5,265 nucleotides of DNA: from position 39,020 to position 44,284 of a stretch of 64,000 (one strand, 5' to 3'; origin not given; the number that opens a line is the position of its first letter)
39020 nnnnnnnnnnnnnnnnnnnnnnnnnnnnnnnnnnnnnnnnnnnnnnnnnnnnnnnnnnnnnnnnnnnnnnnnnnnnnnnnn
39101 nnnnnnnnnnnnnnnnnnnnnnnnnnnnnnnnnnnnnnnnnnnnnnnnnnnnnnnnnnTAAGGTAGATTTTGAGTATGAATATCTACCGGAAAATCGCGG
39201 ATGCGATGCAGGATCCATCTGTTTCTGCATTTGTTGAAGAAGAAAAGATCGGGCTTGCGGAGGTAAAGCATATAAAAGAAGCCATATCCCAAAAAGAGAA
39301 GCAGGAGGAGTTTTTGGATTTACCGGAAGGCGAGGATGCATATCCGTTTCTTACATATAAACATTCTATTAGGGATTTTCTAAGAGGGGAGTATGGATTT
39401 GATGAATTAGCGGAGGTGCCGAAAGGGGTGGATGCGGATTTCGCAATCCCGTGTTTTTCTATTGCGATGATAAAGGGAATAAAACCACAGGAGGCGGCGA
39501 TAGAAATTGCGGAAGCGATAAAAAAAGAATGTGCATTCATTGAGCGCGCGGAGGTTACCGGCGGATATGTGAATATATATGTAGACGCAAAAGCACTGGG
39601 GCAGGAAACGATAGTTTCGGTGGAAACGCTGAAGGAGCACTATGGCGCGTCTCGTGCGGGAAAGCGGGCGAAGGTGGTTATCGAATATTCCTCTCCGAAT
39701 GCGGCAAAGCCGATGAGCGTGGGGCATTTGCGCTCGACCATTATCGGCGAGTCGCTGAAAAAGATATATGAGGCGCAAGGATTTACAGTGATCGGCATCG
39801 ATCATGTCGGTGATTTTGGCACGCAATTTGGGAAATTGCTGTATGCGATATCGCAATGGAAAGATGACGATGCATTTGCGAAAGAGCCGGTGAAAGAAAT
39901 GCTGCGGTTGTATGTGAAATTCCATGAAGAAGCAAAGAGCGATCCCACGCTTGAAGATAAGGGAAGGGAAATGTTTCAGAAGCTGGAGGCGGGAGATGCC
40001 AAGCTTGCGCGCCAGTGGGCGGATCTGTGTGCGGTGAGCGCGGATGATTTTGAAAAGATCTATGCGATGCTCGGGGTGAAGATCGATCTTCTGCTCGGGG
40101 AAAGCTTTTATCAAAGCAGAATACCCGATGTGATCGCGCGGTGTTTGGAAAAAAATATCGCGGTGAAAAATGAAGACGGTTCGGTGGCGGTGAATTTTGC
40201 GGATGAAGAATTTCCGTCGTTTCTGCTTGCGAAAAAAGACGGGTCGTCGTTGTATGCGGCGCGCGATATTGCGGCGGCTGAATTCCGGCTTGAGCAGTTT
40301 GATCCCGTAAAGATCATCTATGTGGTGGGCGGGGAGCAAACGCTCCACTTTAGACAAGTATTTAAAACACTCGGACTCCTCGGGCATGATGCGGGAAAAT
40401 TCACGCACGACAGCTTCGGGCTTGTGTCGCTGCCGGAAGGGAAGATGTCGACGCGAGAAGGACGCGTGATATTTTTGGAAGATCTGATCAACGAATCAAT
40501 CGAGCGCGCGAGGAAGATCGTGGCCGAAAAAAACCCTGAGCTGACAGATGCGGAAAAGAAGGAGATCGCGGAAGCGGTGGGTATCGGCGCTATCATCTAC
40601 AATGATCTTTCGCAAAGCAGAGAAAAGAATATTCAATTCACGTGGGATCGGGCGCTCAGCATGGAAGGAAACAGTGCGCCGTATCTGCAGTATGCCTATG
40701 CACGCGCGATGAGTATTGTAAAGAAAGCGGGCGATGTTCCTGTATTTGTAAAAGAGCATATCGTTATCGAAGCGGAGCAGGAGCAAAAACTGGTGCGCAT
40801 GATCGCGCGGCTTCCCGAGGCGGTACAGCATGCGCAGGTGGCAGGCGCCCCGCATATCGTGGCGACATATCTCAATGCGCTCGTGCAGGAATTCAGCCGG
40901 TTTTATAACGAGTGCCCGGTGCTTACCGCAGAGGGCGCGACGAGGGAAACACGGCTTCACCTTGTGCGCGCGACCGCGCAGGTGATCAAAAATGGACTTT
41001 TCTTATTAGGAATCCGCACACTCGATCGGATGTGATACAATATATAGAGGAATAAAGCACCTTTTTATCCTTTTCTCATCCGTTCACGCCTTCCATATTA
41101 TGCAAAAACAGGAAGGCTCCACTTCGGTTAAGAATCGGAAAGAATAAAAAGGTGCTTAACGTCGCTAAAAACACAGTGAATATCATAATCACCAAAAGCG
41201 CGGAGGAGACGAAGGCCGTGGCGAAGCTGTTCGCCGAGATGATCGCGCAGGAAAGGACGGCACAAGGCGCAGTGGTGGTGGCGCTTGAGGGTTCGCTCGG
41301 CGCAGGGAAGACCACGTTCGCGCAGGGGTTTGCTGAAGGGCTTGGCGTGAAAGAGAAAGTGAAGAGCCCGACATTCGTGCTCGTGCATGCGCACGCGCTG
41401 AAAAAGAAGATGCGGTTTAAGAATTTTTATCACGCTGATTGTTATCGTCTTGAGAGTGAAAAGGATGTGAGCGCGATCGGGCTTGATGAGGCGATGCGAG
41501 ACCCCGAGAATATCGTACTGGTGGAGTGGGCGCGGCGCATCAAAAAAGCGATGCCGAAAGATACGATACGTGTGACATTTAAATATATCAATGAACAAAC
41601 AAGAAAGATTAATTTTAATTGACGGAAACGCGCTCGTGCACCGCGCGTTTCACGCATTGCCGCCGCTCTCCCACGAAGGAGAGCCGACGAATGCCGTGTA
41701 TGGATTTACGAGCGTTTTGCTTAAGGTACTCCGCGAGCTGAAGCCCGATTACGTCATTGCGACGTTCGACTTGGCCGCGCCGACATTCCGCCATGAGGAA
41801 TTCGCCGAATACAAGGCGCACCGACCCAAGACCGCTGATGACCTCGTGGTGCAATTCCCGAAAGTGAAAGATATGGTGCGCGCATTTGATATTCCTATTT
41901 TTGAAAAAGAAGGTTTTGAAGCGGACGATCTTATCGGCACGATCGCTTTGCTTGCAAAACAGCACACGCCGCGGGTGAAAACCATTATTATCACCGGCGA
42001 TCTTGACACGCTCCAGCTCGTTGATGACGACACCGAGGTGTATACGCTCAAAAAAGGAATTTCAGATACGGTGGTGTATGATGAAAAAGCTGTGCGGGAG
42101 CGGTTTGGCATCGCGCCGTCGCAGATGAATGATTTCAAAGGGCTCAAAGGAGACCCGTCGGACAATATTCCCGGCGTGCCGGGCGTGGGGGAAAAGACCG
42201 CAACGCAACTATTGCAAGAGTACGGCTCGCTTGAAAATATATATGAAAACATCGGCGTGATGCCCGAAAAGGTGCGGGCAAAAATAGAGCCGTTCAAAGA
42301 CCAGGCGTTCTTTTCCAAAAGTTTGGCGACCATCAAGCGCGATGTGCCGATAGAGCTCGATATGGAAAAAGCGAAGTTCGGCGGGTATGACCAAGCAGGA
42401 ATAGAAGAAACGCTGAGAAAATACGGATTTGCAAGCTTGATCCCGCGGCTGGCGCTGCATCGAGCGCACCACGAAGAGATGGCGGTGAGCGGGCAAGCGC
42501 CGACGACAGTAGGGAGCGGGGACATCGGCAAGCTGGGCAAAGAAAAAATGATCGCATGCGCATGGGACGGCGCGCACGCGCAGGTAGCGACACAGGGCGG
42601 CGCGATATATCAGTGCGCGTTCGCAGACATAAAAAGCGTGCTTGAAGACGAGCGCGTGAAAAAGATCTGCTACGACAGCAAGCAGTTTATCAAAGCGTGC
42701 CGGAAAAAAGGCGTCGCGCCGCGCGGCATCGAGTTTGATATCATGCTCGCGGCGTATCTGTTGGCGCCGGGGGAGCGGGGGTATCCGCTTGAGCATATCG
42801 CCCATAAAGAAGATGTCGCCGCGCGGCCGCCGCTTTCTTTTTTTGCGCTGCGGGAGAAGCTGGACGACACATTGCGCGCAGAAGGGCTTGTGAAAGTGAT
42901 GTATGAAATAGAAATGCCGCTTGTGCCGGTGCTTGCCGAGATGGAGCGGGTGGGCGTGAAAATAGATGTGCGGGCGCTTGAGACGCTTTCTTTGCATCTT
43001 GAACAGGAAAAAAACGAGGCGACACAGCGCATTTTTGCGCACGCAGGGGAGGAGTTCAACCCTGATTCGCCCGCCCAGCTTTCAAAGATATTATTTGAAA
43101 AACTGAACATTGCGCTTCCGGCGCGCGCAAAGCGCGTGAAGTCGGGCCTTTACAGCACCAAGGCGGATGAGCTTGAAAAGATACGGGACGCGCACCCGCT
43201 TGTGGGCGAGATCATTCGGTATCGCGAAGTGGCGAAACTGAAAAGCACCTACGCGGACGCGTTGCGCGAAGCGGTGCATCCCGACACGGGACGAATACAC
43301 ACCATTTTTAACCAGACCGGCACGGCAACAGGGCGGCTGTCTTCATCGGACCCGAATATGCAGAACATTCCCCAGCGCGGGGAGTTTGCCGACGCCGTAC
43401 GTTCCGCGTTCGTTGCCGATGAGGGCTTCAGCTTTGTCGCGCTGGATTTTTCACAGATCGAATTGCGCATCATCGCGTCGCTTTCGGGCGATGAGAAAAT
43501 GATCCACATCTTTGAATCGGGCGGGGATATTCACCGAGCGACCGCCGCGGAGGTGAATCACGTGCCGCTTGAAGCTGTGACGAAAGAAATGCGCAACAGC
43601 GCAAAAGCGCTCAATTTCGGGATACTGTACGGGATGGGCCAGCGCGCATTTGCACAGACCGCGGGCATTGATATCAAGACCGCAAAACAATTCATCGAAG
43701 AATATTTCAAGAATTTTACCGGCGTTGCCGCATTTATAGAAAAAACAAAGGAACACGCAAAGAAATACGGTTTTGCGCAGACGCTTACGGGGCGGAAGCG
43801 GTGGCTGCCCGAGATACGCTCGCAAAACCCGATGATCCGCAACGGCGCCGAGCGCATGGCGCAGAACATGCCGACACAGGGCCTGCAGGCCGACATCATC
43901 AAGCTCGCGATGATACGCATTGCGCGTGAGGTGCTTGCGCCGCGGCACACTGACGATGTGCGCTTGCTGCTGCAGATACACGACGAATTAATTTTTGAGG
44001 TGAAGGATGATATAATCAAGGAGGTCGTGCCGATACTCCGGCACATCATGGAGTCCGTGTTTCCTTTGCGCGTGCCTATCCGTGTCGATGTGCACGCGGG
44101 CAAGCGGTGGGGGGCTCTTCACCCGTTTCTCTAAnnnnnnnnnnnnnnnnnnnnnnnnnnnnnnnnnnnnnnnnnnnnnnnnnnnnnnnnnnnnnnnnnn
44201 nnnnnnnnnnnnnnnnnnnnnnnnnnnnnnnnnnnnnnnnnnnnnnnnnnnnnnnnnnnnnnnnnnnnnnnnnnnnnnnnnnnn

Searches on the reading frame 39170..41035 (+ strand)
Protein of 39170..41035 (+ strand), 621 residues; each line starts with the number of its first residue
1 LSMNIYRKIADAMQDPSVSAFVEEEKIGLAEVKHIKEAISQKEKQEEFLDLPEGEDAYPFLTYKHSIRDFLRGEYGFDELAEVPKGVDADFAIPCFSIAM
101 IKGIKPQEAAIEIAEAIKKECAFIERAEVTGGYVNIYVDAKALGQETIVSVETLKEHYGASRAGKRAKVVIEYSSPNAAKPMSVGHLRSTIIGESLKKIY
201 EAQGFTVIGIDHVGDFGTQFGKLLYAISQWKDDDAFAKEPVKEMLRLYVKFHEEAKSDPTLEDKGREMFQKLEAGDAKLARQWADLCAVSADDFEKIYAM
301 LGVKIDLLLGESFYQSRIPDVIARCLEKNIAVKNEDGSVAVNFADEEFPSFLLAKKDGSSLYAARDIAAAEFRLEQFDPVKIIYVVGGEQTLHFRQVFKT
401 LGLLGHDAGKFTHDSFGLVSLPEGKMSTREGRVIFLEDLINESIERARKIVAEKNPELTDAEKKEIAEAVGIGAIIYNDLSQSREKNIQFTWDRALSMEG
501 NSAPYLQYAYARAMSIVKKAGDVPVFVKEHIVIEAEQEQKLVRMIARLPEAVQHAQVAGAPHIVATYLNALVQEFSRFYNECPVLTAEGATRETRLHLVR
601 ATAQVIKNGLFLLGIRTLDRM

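Call 37: search_protein_families(library=pfam, proteins=[window:39170-41035:+], max_evalue=0.001)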
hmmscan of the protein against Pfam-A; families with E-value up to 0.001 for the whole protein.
window:39170-41035:+ (621 aa): 3 families
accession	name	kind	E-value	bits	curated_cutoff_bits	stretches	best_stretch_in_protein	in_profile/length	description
PF00750.26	tRNA-synt_1d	-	5.9e-85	285.7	23.3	1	157-492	11-349/349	tRNA synthetases class I (R), catalytic domain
PF05746.21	DALR_1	-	8.4e-33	113.4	22.3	1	506-621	1-117/117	DALR anticodon binding domain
PF03485.21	Arg_tRNA_synt_N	-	5.8e-07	30.5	21.5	1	81-137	27-84/85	Arginyl tRNA synthetase N terminal domain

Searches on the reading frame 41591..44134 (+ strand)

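Call 37: search_protein_families(library=pfam, proteins=[window:41591-44134:+], max_evalue=0.001)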
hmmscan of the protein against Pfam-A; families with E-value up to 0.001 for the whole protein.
window:41591-44134:+ (847 aa): 4 families
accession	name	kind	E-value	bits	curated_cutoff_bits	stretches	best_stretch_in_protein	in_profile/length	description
PF00476.26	DNA_pol_A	-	2.2e-141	471.6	34.3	1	462-841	3-380/381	DNA polymerase family A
PF02739.22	5_3_exonuc_N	-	6e-54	182.6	34.3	1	6-173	1-164/164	5'-3' exonuclease, N-terminal resolvase-like domain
PF01367.25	5_3_exonuc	-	1.4e-35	122.1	40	1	175-268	2-96/97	5'-3' exonuclease, C-terminal SAM fold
PF22619.2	DNA_polI_exo1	-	2.4e-12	47.3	27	1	324-409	19-102/140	DNA polymerase I, ribonuclease H-like domain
